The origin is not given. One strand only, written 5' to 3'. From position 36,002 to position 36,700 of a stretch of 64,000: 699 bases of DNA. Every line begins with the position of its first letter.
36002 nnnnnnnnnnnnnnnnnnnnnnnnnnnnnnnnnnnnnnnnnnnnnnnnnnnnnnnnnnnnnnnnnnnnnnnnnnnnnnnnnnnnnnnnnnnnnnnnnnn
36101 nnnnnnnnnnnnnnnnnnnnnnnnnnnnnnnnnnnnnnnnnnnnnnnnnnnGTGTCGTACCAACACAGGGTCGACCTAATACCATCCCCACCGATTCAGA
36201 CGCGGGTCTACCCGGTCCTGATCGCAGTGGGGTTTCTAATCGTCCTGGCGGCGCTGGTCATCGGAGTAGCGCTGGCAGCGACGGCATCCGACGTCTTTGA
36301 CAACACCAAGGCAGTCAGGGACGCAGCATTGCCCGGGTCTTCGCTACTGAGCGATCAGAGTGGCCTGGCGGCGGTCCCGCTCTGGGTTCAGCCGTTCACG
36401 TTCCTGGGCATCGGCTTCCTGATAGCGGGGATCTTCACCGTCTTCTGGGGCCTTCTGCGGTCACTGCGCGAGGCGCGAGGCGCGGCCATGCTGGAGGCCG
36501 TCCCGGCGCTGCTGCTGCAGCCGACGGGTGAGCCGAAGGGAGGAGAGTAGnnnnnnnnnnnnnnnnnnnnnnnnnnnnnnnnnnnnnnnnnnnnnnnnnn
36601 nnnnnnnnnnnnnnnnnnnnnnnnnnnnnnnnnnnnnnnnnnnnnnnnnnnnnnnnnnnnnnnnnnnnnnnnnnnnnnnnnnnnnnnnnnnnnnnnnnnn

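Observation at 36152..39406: Three tandem paralogous membrane proteins (five copies of a ~120-aa two-TM module) upstream of a di-iron acyl-ACP-desaturase-like gene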

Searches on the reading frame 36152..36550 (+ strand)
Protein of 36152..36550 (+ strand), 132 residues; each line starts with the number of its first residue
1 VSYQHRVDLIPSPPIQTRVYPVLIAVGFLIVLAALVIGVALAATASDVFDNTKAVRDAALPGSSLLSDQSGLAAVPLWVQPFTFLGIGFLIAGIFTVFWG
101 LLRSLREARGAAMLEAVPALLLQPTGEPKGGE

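Call 3: search_protein_families(library=pfam, proteins=[window:36152-36550:+], max_evalue=1)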
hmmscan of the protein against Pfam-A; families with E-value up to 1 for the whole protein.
window:36152-36550:+ (132 aa): 4 families
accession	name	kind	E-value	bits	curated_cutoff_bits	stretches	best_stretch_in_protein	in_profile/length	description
PF02687.27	FtsX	-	0.019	15.4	25.5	1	22-102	46-111/120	FtsX-like permease C-terminal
PF06305.16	LapA_dom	-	0.082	13.3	28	1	75-109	17-50/64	Lipopolysaccharide assembly protein A domain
PF02656.20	DUF202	-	0.19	12.7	23.4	0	31-109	17-67/68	Domain of unknown function (DUF202)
PF03918.19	CcmH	-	0.35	10.5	25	0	74-95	96-117/143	Cytochrome C biogenesis protein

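Call 4: search_protein_families(library=ncbifam, proteins=[window:36152-36550:+], max_evalue=1)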
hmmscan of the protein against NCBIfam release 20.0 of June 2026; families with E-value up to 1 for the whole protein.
window:36152-36550:+ (132 aa): 1 family
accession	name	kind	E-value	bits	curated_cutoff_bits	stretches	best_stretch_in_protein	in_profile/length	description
NF005783.0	PRK07597.9-4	equivalog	0.026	14.9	127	1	19-44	75-100/109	preprotein translocase subunit SecE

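Call 30: search_protein_representatives(alignment_id=A2)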
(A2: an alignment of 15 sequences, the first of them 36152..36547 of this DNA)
Query: 15 sequences, 116 profile positions. Proteins with E-value up to 0.001 (for the whole library): 425; up to 1e-10: 211; up to 1e-30: 31. The best 150 are listed.
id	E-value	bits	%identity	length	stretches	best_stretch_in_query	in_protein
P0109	7.9e-80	280.2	-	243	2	3-115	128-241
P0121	1.1e-73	260.4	-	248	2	3-113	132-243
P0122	4.5e-68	242.3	-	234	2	9-115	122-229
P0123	3.1e-64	229.9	-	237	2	4-114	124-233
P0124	1.6e-60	218.0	-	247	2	4-114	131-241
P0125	1.5e-58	211.6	-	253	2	7-114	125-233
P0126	5.3e-56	203.4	-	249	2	9-112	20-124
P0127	3.7e-53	194.2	-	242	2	7-112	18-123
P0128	5.9e-50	183.9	-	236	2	6-115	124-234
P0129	4.1e-49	181.2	-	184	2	4-112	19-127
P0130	1.2e-47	176.5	-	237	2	10-112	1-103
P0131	1.6e-44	166.4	-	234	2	8-113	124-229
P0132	2.4e-43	162.6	-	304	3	14-114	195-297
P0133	6.9e-43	161.1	-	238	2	14-112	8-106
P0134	3.9e-39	149.0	-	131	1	6-111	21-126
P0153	6.6e-28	112.8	-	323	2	6-115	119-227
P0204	2.3e-18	82.1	-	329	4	5-115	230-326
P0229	8.8e-17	77.0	-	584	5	4-108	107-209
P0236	4.3e-16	74.7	-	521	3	12-114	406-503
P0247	3.4e-15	71.9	-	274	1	21-110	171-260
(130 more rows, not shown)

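Call 37: search_solved_structures(query=A2, max_evalue=10)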
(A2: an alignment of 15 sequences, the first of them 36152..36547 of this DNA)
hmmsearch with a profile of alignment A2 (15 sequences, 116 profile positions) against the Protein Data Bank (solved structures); distinct sequences matched with E-value up to 10: 3.
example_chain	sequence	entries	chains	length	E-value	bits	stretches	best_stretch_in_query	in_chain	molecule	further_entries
9m7r_A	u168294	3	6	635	0.36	13.7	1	6-53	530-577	S-type anion channel SLAH3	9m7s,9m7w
8jkk_A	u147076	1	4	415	0.49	13.3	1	30-83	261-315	2OGFeDO JBP1/TET oxygenase domain-containing protein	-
7vpn_A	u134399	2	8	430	0.52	13.2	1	30-83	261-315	CcTet molecule | CcTet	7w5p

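Call 46: search_protein_families(library=ncbifam, proteins=[P0229, P0132, P0204, P0153, P0236, P0247], max_evalue=0.1)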
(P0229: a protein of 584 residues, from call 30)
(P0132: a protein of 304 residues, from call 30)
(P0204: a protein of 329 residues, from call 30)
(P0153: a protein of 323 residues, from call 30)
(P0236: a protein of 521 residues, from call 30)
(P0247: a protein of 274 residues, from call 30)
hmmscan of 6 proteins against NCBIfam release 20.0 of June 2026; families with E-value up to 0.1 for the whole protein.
P0229 (584 aa): 0 families

P0132 (304 aa): 0 families

P0204 (329 aa): 0 families

P0153 (323 aa): 1 family
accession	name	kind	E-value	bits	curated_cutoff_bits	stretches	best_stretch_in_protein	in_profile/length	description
NF001026.0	PRK00109.2-2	equivalog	0.012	15.6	155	0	193-247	11-67/130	Holliday junction resolvase RuvX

P0236 (521 aa): 2 families
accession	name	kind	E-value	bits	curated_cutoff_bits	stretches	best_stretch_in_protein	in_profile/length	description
NF011492.0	PRK14900.1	equivalog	0.016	13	1783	1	278-345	957-1024/1044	valine--tRNA ligase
NF040486.1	SrfA_fam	subfamily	0.024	14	150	1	9-96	216-301/438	SrfA family protein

P0247 (274 aa): 31 families (the best 25 are shown)
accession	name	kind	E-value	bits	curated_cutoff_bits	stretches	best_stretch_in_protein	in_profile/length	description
NF047785.1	respo_reg_MadR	equivalog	1.1e-10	41.2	300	1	3-126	1-129/209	MadR family response regulator transcription factor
NF007935.0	PRK10651.1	equivalog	2.7e-10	39.8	250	1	6-148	9-151/216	two-component system response regulator NarL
NF052445.1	RespRegMctR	equivalog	1.2e-09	37.9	300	1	3-126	2-127/205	two-component system response regulator MctR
NF008677.0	PRK11697.1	equivalog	5.9e-09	35.6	246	1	3-81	2-78/238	two-component system response regulator BtsR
NF007708.0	PRK10403.1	equivalog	2.8e-08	33.5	343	1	4-126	8-132/215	nitrate/nitrite response regulator protein NarP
NF007419.0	PRK09958.1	equivalog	5.8e-08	32.5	251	1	7-104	4-103/204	acid-sensing system DNA-binding response regulator EvgA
NF041367.1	CheY_Halo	equivalog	2.6e-07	31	200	1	5-116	1-112/114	chemotaxis protein CheY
NF001965.0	PRK00742.1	subfamily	2.5e-06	26.9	293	1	1-106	2-110/357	chemotaxis-specific protein-glutamate methyltransferase CheB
NF007018.1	PRK09483.1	equivalog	2.9e-06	27.1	280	1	3-124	2-125/217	UvrY/SirA/GacA family response regulator transcription factor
NF009206.0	PRK12555.1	subfamily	6e-06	25.5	342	1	3-104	1-105/340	chemotaxis-specific protein-glutamate methyltransferase CheB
NF006900.1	PRK09390.1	equivalog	2.3e-05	24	255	1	5-117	7-119/203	response regulator FixJ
TIGR02154.1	PhoB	equivalog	4.7e-05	22.8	296.2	1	1-111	1-113/226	phosphate regulon transcriptional regulator PhoB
NF007546.0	PRK10161.1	equivalog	0.00019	21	471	1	1-135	1-137/229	phosphate response regulator transcription factor PhoB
NF008469.0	PRK11361.1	equivalog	0.00029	19.6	714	1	4-117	6-119/461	acetoacetate metabolism transcriptional regulator AtoC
NF007685.0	PRK10360.1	equivalog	0.00036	20.4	258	1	12-126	11-124/196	response regulator transcription factor UhpA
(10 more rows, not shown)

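Call 51: find_homologous_proteins(query=P0229)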
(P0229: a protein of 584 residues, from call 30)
Query P0229 (584 aa): 58 proteins with E <= 0.001 among 8000 candidates.
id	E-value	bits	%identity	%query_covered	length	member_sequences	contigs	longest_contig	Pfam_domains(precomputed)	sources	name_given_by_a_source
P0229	0.0e+0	1263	100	100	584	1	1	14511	-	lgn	-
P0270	1.0e-240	818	62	99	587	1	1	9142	-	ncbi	ncbi:MAG: hypothetical protein ACE5G7_01115 [Candidatus Hydrothermarchaeaceae archaeon]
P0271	1.7e-128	448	43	99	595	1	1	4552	-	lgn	-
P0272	5.1e-101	357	37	98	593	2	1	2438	-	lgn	-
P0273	2.1e-98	349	37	98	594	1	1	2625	-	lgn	-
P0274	6.1e-94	334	36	98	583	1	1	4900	-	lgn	-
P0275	1.6e-93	332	36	99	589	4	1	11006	-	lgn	-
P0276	7.7e-93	330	37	99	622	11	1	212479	-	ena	-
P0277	1.4e-92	329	38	100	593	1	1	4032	-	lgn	-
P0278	3.6e-92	328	37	98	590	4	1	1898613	-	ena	-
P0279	1.8e-90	322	37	98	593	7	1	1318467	-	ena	-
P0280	6.4e-90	321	38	98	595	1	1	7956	-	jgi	-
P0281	3.6e-88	315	35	98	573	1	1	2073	-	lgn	-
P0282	4.4e-88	314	35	98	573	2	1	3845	-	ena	-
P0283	1.1e-86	310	35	98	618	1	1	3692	-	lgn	-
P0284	1.2e-86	310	39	98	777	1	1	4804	PF09754.16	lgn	-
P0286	1.1e-85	307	36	98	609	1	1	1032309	-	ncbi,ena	-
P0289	6.2e-85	304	34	99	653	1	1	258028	-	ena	-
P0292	5.6e-84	301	35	98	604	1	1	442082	-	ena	-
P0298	3.9e-81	292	37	98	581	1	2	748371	-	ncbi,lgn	-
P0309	3.8e-77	278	37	97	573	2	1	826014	-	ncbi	-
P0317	4.2e-65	239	34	98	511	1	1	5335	-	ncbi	ncbi:MAG: hypothetical protein ACTSU3_05755 [Candidatus Thorarchaeota archaeon]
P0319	1.3e-56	211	28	96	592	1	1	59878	-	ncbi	-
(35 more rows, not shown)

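Call 53: find_encoding_contigs(protein=P0278, flank=7000, max_places=1)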
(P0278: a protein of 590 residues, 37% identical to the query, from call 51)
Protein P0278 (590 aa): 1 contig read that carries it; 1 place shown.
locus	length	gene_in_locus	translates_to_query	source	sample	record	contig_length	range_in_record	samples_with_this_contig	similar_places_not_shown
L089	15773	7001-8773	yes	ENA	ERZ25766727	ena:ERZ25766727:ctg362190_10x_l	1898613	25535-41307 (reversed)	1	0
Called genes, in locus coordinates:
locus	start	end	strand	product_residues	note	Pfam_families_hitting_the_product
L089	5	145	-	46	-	-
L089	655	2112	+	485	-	PF11794:HpaB_N, PF03241:HpaB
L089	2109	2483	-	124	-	PF04909:Amidohydro_2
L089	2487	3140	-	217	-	PF04909:Amidohydro_2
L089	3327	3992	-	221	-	PF12838:Fer4_7 (weak), PF13237:Fer4_10 (faint), PF12837:Fer4_6 (faint), PF13484:Fer4_16 (faint), PF00037:Fer4, PF03928:HbpS-like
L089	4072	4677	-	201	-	-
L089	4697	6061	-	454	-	PF12838:Fer4_7 (weak), PF13484:Fer4_16 (weak)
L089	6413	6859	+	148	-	-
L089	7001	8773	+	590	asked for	-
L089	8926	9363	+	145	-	PF00072:Response_reg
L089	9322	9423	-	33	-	-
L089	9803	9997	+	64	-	-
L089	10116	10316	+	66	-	-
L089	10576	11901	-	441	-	PF13701:DDE_Tnp_1_4, PF01609:DDE_Tnp_1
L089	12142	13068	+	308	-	-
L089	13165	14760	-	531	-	PF13011:LZ_Tnp_IS481 (weak), PF13384:HTH_23, PF13518:HTH_28 (faint), PF13551:HTH_29 (faint), PF13565:HTH_32 (weak)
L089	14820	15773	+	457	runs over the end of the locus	PF11376:DUF3179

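Call 54: find_encoding_contigs(protein=P0286, flank=7000, max_places=1)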
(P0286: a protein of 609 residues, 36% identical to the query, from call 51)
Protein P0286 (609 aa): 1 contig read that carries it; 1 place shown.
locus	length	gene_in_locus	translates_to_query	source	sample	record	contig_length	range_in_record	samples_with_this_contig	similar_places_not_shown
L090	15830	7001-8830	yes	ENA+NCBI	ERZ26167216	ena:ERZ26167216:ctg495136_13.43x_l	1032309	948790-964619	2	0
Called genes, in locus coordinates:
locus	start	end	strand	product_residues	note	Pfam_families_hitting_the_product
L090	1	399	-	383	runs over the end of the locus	PF08240:ADH_N, PF00107:ADH_zinc_N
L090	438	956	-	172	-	PF01323:DSBA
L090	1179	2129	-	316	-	PF00135:COesterase, PF20434:BD-FAE, PF07859:Abhydrolase_3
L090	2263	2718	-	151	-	PF03352:Adenine_glyco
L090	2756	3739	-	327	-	PF08240:ADH_N, PF00107:ADH_zinc_N, PF13602:ADH_zinc_N_2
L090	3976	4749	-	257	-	PF27154:ORF11_beta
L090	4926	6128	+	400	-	PF01425:Amidase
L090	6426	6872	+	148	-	-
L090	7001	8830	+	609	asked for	-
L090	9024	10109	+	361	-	PF08240:ADH_N, PF16912:Glu_dehyd_C (faint), PF00107:ADH_zinc_N, PF13602:ADH_zinc_N_2 (weak)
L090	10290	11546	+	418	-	PF04542:Sigma70_r2, PF08281:Sigma70_r4_2, PF20239:DUF6596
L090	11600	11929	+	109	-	PF04993:TfoX_N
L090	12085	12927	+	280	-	PF00296:Bac_luciferase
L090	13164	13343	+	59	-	-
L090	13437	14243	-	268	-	PF03447:NAD_binding_3, PF01958:Asp_DH_C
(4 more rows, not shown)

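Call 55: find_encoding_contigs(protein=P0270, flank=7000, max_places=1)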
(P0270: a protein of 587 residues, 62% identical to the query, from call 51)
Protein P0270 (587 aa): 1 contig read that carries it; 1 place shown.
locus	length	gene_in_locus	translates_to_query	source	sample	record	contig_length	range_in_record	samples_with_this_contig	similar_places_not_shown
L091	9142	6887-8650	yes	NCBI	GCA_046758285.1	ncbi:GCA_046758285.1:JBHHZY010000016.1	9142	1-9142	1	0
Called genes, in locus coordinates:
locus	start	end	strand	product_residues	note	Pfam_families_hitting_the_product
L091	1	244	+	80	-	PF03200:Glyco_hydro_63, PF22422:MGH1-like_GH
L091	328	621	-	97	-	-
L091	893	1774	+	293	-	-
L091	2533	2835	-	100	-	PF01638:HxlR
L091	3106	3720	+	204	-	PF01323:DSBA, PF13462:Thioredoxin_4 (weak)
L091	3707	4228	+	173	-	PF00578:AhpC-TSA, PF08534:Redoxin, PF13728:TraF (weak), PF13905:Thioredoxin_8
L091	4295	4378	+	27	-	PF02810:SEC-C (weak)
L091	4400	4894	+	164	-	PF00578:AhpC-TSA, PF08534:Redoxin, PF13905:Thioredoxin_8 (faint)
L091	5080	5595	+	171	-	-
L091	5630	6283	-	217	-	PF19810:HFX_2341_N (weak), PF01022:HTH_5 (weak)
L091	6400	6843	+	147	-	-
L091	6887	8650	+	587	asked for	-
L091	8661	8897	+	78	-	PF00462:Glutaredoxin, PF13417:GST_N_3 (weak), PF13409:GST_N_2 (weak)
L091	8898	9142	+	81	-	PF07992:Pyr_redox_2 (weak)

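Call 69: find_encoding_contigs(protein=P0309, flank=6000, max_places=1)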
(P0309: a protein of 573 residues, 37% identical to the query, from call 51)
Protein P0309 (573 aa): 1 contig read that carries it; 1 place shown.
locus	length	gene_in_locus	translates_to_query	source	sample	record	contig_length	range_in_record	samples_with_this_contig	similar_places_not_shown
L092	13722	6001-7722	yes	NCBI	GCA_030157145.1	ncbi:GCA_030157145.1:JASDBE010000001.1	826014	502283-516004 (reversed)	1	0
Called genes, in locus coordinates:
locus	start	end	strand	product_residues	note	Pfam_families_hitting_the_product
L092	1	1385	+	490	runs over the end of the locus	PF00479:G6PD_N, PF02781:G6PD_C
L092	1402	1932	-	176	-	PF04199:Cyclase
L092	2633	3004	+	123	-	PF00085:Thioredoxin, PF13098:Thioredoxin_2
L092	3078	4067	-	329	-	PF00070:Pyr_redox (faint), PF00890:FAD_binding_2 (faint), PF01134:GIDA (faint), PF01266:DAO (faint), PF07992:Pyr_redox_2, PF12831:FAD_oxidored (weak), PF13738:Pyr_redox_3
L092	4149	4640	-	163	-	PF13404:HTH_AsnC-type, PF13412:HTH_24, PF01037:AsnC_trans_reg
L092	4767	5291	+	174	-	-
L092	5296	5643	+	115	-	PF00085:Thioredoxin, PF13098:Thioredoxin_2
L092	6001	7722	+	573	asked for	-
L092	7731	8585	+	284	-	PF09754:PAC2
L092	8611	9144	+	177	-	-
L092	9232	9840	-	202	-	-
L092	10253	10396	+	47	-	-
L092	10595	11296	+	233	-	-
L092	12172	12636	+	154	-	PF13473:Cupredoxin_1 (weak)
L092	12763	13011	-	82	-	PF12838:Fer4_7 (faint), PF14697:Fer4_21 (faint), PF00037:Fer4 (weak)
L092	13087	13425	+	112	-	PF00571:CBS (weak)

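Call 70: find_encoding_contigs(protein=P0292, flank=6000, max_places=1)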
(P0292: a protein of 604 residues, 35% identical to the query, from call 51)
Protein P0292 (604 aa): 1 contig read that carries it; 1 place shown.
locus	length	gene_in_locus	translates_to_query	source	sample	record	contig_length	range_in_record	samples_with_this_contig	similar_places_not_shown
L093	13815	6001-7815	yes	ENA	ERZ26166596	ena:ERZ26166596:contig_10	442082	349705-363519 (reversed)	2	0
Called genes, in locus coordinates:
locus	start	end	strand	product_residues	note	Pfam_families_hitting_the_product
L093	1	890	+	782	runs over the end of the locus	PF02515:CoA_transf_3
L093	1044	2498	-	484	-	PF00479:G6PD_N, PF02781:G6PD_C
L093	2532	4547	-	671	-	PF00456:Transketolase_N, PF13292:DXP_synthase_N (faint), PF02779:Transket_pyr, PF02780:Transketolase_C, PF22613:Transketolase_C_1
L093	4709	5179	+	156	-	PF00582:Usp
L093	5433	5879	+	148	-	-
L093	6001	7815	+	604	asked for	-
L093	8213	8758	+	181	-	PF13577:SnoaL_4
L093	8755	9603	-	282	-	PF00296:Bac_luciferase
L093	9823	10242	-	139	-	PF01243:PNPOx_N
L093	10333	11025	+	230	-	PF00483:NTP_transferase, PF12804:NTP_transf_3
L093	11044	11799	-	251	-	PF00378:ECH_1, PF16113:ECH_2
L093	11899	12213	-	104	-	PF03992:ABM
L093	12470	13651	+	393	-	PF17820:PDZ_6 (faint), PF00089:Trypsin, PF13365:Trypsin_2, PF13180:PDZ_2 (weak)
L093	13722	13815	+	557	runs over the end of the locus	PF00890:FAD_binding_2, PF01134:GIDA (weak), PF01266:DAO (weak), PF03486:HI0933_like, PF07992:Pyr_redox_2 (weak), PF12831:FAD_oxidored (weak), PF02910:Succ_DH_flav_C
